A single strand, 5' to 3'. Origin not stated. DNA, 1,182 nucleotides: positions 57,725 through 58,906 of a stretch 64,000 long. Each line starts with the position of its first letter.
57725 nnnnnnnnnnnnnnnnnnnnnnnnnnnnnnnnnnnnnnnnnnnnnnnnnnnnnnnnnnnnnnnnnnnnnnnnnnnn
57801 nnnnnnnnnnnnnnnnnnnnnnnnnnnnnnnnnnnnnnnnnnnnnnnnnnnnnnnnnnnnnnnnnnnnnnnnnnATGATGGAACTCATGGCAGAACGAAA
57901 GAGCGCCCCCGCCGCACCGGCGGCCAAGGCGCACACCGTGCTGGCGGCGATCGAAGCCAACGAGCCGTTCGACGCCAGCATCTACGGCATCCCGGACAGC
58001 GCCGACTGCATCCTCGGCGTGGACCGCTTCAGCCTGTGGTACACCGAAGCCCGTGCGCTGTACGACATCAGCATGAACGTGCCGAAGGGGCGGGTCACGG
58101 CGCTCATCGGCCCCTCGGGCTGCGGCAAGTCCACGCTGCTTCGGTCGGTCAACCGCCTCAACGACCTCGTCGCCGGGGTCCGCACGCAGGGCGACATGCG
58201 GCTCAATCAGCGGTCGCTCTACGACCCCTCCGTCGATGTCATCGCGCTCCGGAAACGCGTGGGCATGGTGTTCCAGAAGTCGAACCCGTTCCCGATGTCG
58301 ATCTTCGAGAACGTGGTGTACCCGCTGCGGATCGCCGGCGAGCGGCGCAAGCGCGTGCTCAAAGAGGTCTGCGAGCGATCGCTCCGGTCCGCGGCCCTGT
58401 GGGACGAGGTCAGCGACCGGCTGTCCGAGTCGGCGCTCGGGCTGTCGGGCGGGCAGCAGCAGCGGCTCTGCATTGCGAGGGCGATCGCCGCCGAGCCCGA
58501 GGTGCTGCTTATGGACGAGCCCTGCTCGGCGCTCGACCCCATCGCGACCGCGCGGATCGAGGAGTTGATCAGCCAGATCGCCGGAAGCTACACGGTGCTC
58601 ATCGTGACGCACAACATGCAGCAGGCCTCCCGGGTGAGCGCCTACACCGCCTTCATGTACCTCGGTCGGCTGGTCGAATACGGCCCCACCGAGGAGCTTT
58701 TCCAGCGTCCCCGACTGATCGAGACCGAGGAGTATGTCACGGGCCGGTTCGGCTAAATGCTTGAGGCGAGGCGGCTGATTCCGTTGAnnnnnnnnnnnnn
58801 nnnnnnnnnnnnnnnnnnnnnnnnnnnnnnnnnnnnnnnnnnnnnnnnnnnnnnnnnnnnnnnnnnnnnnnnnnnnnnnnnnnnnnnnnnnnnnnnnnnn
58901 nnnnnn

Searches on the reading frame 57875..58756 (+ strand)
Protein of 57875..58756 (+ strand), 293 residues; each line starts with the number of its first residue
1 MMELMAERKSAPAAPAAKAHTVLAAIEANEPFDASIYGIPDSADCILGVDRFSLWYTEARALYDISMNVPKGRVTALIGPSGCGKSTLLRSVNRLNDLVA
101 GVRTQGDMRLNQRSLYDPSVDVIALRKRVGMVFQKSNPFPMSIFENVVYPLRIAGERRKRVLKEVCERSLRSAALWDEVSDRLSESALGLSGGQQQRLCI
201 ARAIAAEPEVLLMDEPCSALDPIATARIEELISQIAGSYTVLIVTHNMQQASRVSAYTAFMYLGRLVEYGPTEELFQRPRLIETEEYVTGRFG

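Call 24: search_protein_families(library=pfam, proteins=[window:57875-58756:+], max_evalue=0.01)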
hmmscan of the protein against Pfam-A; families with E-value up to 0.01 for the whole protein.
window:57875-58756:+ (293 aa): 9 families
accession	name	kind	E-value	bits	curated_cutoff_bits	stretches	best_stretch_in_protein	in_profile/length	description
PF00005.33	ABC_tran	-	3.7e-30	105.7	25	1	63-217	2-136/137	ABC transporter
PF13304.12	AAA_21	-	1.3e-10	42.3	27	2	176-248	224-300/304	AAA domain, putative AbiEii toxin, Type IV TA system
PF02463.25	SMC_N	-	2.6e-06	27.5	40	1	72-255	24-206/220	RecF/RecN/SMC N terminal domain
PF09818.15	ABC_ATPase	-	0.00037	20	23.2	0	67-93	75-100/283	P-loop domain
PF13401.12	AAA_22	-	0.00045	21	27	1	73-116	6-33/130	AAA domain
PF03193.22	RsgA_GTPase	-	0.00052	20.3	30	1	61-94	96-128/174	RsgA GTPase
PF13191.12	AAA_16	-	0.00063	20.7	32.6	1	70-125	20-75/167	AAA ATPase domain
PF13555.12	AAA_29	-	0.00078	19.6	27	1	70-89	21-39/61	P-loop containing region of AAA domain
PF13481.12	AAA_25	-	0.0069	16.5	27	0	69-89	30-50/195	AAA domain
